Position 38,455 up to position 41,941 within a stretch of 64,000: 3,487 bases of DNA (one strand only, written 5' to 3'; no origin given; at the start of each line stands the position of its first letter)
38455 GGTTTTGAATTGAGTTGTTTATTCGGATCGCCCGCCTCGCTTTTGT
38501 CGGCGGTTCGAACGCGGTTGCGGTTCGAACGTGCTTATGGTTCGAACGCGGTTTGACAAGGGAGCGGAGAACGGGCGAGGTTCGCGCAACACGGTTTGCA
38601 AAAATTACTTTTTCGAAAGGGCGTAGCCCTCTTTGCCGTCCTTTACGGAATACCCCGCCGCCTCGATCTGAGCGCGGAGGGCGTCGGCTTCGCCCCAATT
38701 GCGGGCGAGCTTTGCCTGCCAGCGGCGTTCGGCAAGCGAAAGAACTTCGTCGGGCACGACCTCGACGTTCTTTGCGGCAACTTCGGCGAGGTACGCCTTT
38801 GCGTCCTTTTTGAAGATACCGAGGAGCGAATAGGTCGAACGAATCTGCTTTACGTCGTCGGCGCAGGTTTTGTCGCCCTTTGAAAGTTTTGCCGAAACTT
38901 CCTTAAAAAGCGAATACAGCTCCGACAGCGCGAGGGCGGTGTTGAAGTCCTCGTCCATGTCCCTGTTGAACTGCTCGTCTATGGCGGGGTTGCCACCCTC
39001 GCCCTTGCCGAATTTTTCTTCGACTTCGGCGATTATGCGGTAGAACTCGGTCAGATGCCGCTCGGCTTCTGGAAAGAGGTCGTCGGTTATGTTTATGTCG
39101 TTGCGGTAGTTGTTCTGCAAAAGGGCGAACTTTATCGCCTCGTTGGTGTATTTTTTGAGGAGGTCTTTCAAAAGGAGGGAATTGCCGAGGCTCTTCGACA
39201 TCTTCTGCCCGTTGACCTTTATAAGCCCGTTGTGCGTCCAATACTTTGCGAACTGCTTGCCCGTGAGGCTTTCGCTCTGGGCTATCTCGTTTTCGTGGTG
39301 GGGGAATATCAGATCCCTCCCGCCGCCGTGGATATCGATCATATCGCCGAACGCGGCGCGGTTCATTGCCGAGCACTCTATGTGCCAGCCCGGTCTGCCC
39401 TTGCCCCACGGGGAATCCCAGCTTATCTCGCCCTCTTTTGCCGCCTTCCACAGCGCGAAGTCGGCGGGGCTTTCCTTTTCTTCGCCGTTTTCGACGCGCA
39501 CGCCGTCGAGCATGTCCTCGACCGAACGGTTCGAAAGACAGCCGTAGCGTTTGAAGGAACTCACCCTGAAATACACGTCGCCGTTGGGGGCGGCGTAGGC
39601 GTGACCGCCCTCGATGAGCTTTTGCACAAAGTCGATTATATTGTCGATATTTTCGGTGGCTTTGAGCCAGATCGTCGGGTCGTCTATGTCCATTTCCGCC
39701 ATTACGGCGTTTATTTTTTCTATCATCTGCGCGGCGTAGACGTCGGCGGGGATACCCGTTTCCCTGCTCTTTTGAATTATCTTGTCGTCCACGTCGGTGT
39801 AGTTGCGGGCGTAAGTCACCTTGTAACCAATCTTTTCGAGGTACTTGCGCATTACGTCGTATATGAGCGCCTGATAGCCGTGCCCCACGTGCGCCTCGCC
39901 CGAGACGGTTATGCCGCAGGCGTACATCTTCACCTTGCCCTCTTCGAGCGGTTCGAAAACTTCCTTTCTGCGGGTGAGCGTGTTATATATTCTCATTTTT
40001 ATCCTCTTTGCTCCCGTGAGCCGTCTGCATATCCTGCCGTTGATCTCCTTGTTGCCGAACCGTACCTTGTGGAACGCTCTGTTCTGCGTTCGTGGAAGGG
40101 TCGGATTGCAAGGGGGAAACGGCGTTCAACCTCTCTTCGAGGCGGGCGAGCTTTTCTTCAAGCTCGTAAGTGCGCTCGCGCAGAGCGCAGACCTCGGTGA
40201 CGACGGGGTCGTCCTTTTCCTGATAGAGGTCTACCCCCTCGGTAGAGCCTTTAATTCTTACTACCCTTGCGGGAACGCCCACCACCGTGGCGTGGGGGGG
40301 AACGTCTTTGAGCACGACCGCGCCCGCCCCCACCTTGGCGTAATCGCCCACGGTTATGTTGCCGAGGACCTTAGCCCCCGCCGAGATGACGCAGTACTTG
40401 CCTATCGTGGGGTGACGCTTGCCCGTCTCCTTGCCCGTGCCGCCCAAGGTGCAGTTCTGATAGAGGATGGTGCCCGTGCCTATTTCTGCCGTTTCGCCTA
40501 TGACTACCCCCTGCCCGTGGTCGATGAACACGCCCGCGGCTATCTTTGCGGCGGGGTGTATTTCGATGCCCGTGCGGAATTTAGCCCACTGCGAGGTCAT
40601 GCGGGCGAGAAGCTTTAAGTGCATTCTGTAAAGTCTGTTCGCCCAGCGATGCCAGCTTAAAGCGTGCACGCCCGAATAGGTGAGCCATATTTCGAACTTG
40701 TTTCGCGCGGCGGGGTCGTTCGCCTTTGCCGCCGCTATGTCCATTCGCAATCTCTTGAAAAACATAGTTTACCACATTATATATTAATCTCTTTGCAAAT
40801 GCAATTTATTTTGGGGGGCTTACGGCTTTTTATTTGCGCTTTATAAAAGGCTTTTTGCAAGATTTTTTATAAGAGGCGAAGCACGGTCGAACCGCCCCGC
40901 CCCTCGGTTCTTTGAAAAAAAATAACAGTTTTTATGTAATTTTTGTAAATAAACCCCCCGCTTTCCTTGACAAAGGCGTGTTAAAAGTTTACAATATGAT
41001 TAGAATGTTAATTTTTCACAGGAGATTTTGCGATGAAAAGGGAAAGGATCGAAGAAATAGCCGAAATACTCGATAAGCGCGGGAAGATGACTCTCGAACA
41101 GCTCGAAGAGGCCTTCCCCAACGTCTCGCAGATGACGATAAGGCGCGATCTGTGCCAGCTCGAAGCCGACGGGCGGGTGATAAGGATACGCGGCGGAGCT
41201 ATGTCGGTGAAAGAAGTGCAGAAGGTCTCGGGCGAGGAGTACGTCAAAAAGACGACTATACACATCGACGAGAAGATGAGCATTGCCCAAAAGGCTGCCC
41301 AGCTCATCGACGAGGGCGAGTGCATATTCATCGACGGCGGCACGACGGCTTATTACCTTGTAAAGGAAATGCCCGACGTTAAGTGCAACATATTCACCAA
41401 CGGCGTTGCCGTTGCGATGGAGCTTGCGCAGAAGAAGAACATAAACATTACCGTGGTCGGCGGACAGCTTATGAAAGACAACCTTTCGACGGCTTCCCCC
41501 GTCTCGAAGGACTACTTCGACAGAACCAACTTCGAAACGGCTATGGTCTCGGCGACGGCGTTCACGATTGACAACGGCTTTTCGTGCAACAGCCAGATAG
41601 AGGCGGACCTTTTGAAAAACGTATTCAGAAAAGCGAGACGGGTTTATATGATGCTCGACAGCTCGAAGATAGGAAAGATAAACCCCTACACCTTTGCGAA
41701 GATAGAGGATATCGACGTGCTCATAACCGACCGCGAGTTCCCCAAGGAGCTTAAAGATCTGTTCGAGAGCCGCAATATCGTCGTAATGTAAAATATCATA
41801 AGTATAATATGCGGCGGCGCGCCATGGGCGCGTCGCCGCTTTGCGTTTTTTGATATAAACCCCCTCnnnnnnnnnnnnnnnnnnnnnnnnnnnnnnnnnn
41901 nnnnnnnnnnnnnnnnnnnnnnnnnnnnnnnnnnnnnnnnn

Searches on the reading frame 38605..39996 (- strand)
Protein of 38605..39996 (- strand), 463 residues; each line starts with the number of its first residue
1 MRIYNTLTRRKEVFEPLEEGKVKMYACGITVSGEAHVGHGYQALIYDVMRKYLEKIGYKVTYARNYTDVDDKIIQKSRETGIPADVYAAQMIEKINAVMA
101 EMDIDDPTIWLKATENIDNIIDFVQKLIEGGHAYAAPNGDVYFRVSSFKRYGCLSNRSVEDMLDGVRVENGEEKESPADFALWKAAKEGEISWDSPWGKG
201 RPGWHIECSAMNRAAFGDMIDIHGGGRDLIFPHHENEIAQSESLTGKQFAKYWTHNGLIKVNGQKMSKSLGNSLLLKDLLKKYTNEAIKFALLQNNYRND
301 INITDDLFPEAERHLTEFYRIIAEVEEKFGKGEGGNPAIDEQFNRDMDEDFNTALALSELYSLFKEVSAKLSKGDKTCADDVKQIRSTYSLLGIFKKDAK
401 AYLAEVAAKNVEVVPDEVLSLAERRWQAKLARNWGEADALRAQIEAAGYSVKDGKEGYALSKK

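Call 10: search_protein_families(library=ncbifam, proteins=[window:38605-39996:-], max_evalue=0.00001)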
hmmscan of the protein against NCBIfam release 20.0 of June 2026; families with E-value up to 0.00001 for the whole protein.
window:38605-39996:- (463 aa): 13 families
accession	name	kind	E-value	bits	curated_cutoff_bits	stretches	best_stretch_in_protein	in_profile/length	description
TIGR00435.1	cysS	equivalog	8.8e-144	480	340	1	1-462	1-465/466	cysteine--tRNA ligase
NF011108.0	PRK14536.1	equivalog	4.8e-93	312.6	780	2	1-325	3-340/490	cysteine--tRNA ligase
TIGR03447.1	mycothiol_MshC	equivalog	5.9e-80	269.1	485.1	1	1-374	18-392/411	cysteine--1-D-myo-inosityl 2-amino-2-deoxy-alpha-D-glucopyranoside ligase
NF011107.0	PRK14534.1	equivalog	1.3e-52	179.4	744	1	2-459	4-477/481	cysteine--tRNA ligase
NF008900.0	PRK12267.1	equivalog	2e-16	59.6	598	1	31-136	15-121/648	methionine--tRNA ligase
NF008957.0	PRK12300.1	subfamily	2.5e-14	52.2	677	1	227-353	587-713/946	leucine--tRNA ligase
TIGR00398.1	metG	equivalog_domain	8.6e-13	47.8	336.35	0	31-138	10-118/530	methionine--tRNA ligase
TIGR00422.1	valS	equivalog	3.3e-10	38.6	612.1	1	225-328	485-590/863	valine--tRNA ligase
TIGR00395.1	leuS_arch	equivalog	1.9e-09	36.1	648.5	1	221-352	575-709/938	leucine--tRNA ligase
NF009687.0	PRK13208.1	equivalog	5.4e-09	34.8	738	0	256-375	524-635/801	valine--tRNA ligase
TIGR00392.1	ileS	equivalog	7e-09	34.4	621.4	1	258-320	604-666/861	isoleucine--tRNA ligase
NF008859.0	PRK11893.2-1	equivalog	5.5e-08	32.2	553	0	30-116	12-98/498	methionine--tRNA ligase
NF004349.1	PRK05729.1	equivalog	7.7e-07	27.7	704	0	249-321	500-573/860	valine--tRNA ligase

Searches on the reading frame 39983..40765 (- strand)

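Call 45: search_protein_families(library=pfam, proteins=[window:39983-40765:-], max_evalue=0.001)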
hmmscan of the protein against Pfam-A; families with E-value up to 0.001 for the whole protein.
window:39983-40765:- (260 aa): 2 families
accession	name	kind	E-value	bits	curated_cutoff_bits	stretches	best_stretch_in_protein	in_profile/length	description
PF00132.30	Hexapep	-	4.8e-14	51.8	27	1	118-152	1-35/36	Bacterial transferase hexapeptide (six repeats)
PF14602.12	Hexapep_2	-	5.4e-05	23.3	27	0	120-152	3-33/34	Hexapeptide repeat of succinyl-transferase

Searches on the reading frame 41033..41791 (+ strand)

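Call 46: search_protein_families(library=pfam, proteins=[window:41033-41791:+], max_evalue=0.001)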
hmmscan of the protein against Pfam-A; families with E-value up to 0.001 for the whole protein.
window:41033-41791:+ (252 aa): 3 families
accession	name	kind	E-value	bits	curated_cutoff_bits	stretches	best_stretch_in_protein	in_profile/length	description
PF00455.28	DeoRC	-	8.2e-45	153.1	31.8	1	77-234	2-160/160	DeoR C terminal sensor domain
PF08220.18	HTH_DeoR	-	2.4e-15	56.4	21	1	5-61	1-56/57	DeoR-like helix-turn-helix domain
PF08279.18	HTH_11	-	0.00011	22.5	25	1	5-50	1-44/55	HTH domain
